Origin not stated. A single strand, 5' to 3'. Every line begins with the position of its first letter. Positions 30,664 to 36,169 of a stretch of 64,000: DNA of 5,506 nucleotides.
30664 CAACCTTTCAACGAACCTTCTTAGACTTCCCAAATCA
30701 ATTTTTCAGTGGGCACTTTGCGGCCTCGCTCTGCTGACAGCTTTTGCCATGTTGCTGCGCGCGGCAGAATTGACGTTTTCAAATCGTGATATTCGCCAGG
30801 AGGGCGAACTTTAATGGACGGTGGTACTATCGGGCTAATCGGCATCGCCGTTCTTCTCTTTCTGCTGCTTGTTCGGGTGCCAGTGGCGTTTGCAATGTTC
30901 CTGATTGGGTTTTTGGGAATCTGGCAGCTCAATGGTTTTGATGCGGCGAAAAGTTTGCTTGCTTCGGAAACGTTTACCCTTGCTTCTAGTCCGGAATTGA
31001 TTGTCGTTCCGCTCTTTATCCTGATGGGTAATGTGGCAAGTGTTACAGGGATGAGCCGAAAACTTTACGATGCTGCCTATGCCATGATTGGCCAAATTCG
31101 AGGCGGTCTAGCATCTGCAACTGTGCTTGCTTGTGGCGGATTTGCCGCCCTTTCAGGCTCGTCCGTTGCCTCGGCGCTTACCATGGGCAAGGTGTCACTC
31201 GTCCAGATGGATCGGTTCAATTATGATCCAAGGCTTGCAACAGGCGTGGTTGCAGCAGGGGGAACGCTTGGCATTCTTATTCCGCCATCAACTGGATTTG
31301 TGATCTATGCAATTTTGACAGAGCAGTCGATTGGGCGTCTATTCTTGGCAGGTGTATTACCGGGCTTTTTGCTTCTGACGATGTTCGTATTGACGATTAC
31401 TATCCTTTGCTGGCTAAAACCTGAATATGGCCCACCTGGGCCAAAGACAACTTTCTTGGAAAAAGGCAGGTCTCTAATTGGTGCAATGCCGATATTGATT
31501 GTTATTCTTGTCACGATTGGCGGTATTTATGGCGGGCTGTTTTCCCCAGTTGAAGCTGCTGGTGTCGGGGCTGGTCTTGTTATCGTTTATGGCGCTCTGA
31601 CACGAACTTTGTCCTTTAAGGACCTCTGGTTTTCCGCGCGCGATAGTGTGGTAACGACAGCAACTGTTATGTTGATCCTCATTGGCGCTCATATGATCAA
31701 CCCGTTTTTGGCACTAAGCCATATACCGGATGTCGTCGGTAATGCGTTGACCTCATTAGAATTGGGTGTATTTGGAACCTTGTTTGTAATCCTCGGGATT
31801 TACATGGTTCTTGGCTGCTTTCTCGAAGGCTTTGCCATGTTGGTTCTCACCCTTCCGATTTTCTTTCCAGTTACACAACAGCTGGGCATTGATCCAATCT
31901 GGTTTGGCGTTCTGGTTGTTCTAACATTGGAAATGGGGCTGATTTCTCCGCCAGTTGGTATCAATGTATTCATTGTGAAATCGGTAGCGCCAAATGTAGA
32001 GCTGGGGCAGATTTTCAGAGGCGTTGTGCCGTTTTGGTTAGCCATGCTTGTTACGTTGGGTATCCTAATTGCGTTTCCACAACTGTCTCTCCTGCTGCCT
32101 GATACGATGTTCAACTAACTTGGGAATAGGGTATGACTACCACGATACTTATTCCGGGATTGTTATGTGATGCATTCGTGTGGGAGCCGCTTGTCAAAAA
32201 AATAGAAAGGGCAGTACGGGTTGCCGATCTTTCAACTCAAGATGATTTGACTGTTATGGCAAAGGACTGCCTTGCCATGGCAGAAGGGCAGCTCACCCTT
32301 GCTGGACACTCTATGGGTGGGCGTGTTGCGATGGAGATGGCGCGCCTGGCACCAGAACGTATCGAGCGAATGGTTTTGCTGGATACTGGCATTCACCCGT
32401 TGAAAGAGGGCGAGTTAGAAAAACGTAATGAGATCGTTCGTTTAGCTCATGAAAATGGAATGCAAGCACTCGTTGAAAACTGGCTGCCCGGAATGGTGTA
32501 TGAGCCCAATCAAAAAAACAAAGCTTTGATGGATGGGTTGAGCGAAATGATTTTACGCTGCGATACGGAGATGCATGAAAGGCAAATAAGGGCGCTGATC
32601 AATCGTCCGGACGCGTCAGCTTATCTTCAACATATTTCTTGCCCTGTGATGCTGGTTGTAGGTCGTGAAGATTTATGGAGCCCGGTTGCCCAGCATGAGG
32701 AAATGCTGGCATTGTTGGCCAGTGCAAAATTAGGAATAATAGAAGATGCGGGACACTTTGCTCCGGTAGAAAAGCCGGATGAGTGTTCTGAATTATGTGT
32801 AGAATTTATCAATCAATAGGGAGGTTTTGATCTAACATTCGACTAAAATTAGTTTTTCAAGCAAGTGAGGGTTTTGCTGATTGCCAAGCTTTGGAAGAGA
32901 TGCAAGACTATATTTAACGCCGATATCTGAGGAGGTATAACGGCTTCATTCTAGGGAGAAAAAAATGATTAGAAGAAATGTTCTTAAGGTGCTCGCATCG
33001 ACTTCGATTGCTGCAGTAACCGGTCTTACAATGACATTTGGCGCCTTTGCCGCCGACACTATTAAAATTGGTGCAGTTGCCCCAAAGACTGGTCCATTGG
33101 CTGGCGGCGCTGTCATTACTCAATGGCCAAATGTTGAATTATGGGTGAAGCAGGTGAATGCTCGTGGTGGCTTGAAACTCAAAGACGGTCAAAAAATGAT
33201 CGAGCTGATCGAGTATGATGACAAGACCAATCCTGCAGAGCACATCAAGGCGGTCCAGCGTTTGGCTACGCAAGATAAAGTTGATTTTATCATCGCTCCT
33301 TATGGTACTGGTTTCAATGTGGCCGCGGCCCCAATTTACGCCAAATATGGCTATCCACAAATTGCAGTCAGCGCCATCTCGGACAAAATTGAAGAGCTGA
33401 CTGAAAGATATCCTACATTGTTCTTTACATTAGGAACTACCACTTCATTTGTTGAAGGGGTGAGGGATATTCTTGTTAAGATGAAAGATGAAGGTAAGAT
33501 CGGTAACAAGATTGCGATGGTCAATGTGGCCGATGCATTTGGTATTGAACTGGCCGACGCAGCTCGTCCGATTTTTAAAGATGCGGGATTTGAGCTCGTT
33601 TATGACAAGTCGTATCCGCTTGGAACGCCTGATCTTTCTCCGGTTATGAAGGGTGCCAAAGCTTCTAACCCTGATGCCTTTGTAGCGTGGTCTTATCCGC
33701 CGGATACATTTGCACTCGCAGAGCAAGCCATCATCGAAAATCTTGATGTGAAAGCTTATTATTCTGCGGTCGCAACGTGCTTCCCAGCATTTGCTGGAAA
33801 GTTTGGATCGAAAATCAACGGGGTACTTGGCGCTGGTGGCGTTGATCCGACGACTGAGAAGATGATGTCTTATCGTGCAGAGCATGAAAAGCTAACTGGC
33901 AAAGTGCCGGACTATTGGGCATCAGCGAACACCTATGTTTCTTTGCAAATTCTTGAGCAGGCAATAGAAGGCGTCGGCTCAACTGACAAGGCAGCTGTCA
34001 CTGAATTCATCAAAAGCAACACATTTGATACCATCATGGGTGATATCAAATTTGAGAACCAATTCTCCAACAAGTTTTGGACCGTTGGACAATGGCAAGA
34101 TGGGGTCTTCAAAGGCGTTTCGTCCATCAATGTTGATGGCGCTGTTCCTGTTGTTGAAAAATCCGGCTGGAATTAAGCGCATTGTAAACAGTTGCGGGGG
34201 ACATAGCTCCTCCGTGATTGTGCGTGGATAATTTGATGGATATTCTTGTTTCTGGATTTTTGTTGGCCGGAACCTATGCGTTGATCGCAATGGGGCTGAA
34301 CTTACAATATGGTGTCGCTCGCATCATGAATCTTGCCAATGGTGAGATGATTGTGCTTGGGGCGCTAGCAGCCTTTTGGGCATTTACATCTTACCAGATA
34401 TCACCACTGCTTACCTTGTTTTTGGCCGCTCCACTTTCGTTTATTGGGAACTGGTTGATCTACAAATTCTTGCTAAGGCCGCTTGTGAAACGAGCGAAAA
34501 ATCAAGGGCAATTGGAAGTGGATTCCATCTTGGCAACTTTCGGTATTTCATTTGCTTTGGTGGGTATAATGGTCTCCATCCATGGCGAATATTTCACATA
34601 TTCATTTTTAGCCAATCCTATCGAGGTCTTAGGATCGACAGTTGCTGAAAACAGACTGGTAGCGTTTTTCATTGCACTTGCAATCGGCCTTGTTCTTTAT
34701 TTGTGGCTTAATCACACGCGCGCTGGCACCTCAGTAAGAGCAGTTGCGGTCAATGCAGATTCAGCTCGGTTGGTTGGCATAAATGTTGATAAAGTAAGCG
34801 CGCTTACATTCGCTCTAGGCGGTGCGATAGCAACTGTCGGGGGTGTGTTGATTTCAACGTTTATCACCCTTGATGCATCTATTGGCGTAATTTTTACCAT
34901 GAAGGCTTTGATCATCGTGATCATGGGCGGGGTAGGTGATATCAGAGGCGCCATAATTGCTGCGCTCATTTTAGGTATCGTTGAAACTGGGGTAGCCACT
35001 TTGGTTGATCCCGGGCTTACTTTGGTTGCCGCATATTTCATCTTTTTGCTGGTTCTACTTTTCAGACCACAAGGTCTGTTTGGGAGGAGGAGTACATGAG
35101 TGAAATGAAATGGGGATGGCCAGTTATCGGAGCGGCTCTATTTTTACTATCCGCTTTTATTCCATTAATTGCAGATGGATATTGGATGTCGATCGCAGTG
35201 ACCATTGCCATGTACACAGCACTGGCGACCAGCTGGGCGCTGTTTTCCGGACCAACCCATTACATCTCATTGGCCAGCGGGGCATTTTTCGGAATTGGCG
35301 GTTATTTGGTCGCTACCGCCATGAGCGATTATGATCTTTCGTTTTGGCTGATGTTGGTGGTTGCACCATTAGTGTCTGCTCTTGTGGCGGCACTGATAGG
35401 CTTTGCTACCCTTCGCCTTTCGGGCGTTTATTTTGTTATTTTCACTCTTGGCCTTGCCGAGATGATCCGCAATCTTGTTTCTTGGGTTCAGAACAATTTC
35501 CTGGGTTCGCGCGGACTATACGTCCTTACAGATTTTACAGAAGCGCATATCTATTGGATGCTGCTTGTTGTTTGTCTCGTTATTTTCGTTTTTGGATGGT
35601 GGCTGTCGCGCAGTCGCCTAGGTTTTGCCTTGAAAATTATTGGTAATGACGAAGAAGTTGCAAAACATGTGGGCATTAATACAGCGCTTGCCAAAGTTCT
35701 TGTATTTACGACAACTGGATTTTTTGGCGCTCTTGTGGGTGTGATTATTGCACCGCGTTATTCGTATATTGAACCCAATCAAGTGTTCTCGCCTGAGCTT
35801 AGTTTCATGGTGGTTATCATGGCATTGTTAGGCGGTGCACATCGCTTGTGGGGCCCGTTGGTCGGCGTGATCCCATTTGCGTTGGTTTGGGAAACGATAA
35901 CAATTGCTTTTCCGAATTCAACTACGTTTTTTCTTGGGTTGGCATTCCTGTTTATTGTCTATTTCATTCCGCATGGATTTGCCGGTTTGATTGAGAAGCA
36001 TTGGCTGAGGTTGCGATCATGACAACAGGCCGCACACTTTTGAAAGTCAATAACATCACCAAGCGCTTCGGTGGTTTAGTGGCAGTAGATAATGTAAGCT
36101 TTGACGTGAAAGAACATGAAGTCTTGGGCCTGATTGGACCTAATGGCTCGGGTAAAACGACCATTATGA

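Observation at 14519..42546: ~28-kb genomic island inserted in the 5' end of dusA, bounded by a perfect 27-bp direct repeat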

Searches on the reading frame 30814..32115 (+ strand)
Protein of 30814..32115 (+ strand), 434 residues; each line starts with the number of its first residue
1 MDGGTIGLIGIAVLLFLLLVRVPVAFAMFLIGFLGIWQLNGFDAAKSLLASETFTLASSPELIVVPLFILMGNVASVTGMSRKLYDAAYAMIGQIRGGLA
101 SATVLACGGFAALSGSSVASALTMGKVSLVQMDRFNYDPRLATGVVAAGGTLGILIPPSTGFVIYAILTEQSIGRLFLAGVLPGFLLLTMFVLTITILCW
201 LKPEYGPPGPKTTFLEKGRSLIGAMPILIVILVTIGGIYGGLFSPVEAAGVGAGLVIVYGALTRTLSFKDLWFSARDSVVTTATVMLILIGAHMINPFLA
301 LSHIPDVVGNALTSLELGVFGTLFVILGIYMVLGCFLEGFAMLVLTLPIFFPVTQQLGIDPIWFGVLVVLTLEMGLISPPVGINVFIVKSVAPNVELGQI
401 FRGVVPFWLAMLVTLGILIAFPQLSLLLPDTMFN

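Call 11: search_protein_families(library=pfam, proteins=[window:30814-32115:+])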
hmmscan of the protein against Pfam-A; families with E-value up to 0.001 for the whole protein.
window:30814-32115:+ (434 aa): 1 family
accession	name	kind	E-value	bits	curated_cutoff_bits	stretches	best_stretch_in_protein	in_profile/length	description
PF06808.19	DctM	-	7.1e-94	315.4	23.8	1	12-424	2-413/413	Tripartite ATP-independent periplasmic transporter, DctM component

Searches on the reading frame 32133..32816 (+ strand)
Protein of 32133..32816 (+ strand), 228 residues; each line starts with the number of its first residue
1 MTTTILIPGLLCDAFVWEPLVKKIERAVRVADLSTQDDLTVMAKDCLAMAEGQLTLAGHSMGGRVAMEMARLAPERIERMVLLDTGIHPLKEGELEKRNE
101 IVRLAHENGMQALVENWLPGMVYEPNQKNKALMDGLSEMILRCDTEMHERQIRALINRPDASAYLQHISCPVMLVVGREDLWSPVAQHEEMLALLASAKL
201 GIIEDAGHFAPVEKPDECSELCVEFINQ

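Call 11: search_protein_families(library=pfam, proteins=[window:32133-32816:+])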
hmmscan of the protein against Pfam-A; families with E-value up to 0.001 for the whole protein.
window:32133-32816:+ (228 aa): 6 families
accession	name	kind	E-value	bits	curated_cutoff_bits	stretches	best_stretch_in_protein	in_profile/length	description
PF00561.26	Abhydrolase_1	-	5.8e-13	49.5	25.8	1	37-215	57-245/245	alpha/beta hydrolase fold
PF12697.13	Abhydrolase_6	-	1.4e-11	46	26.3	1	25-220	25-216/217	Alpha/beta hydrolase family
PF12146.15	Hydrolase_4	-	1e-07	32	27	1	37-208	60-232/239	Serine aminopeptidase, S33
PF20408.4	Abhydrolase_11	-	8.4e-07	29.4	27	1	48-97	72-119/193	Alpha/beta hydrolase domain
PF00975.26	Thioesterase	-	7.6e-06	26.7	26.4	1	35-76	47-90/226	Thioesterase domain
PF10230.15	LIDHydrolase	-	9.4e-06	26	27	1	49-202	81-252/262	Lipid-droplet associated hydrolase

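Call 53: search_protein_families(library=ncbifam, proteins=[window:32133-32816:+], max_evalue=0.00001)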
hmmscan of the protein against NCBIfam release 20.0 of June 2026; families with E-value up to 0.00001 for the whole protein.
window:32133-32816:+ (228 aa): 14 families
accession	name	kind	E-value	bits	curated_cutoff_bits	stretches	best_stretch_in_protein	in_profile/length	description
NF051488.1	bifunc_PcaDC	exception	1e-26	94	390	1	38-227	60-251/375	bifunctional 3-oxoadipate enol-lactonase/4-carboxymuconolactone decarboxylase PcaDC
TIGR02427.1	protocat_pcaD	equivalog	1.2e-21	77.2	255.85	1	45-226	74-250/251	3-oxoadipate enol-lactonase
NF051487.1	bifunc_PcaCD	exception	2.7e-17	63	430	1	47-227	232-412/413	bifunctional 4-carboxymuconolactone decarboxylase/3-oxoadipate enol-lactonase PcaCD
TIGR03695.1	menH_SHCHC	equivalog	1e-13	51.3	208.55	1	48-226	66-251/252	2-succinyl-6-hydroxy-2,4-cyclohexadiene-1-carboxylate synthase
TIGR03611.1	RutD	equivalog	4.3e-13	49.2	238.5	1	32-226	56-255/258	pyrimidine utilization protein D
NF045632.1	hydroxlase_HsaD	equivalog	4.4e-12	45.5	400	1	53-227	105-289/290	4,5:9,10-diseco-3-hydroxy-5,9,17-trioxoandrosta-1(10),2-diene-4-oate hydrolase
TIGR03343.1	biphenyl_bphD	equivalog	1.1e-11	44.5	462.15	1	53-227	102-281/282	2-hydroxy-6-oxo-6-phenylhexa-2,4-dienoate hydrolase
NF011457.0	PRK14875.1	equivalog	1.1e-11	44.3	307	1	37-227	182-370/372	acetoin dehydrogenase dihydrolipoyllysine-residue acetyltransferase subunit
NF007954.0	PRK10673.1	equivalog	3.2e-11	43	399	1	36-85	61-114/255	esterase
NF050089.1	i_nPHAscl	equivalog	2.3e-10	40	300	0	52-85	84-117/288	intracellular short-chain-length polyhydroxyalkanoate depolymerase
TIGR01738.1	bioH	equivalog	3.6e-10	39.9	206.95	1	37-225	50-244/245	pimeloyl-ACP methyl ester esterase BioH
NF008340.0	PRK11126.1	equivalog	4.5e-07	29.4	261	1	39-227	65-252/255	2-succinyl-6-hydroxy-2,4-cyclohexadiene-1-carboxylate synthase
TIGR01250.1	pro_imino_pep_2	subfamily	5.8e-07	29.3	167.65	1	151-227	213-288/288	proline iminopeptidase-family hydrolase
NF052614.1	AB_fold_OlsI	equivalog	8.2e-07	28.8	385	1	54-227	91-256/272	ornithine lipid biosynthesis O-acyltransferase OlsI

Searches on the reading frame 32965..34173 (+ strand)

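Call 11: search_protein_families(library=pfam, proteins=[window:32965-34173:+])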
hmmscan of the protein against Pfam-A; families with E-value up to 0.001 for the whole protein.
window:32965-34173:+ (403 aa): 3 families
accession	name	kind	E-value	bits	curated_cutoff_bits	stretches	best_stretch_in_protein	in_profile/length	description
PF13458.12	Peripla_BP_6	-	9e-49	167.4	31.7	1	32-377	1-338/343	Periplasmic binding protein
PF13433.12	Peripla_BP_5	-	1.1e-12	48.1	27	1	315-387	273-347/363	Periplasmic binding protein domain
PF01094.35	ANF_receptor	-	1.7e-08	34.4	25.4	1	79-363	25-334/353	Receptor family ligand binding region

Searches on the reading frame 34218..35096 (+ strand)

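Call 11: search_protein_families(library=pfam, proteins=[window:34218-35096:+])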
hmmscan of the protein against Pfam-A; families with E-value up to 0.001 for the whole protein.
window:34218-35096:+ (293 aa): 1 family
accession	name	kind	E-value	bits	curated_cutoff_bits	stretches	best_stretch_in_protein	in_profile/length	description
PF02653.21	BPD_transp_2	-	7.5e-35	120.8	26.8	1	10-280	2-269/269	Branched-chain amino acid transport system / permease component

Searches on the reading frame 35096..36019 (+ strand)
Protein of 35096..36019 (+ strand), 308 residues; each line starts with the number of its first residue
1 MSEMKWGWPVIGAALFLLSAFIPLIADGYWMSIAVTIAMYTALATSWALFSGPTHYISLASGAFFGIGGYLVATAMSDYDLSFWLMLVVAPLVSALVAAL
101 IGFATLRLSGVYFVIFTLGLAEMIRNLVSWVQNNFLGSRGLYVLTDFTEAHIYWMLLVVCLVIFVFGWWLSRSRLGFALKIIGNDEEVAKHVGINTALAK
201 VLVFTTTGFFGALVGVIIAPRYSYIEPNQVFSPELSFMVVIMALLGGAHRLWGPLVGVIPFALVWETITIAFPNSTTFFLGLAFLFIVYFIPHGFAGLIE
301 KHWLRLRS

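Call 11: search_protein_families(library=pfam, proteins=[window:35096-36019:+])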
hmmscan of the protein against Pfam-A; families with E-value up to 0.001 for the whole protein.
window:35096-36019:+ (308 aa): 1 family
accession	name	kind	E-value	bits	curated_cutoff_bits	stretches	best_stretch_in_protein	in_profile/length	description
PF02653.21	BPD_transp_2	-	2.2e-33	116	26.8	1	32-287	4-268/269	Branched-chain amino acid transport system / permease component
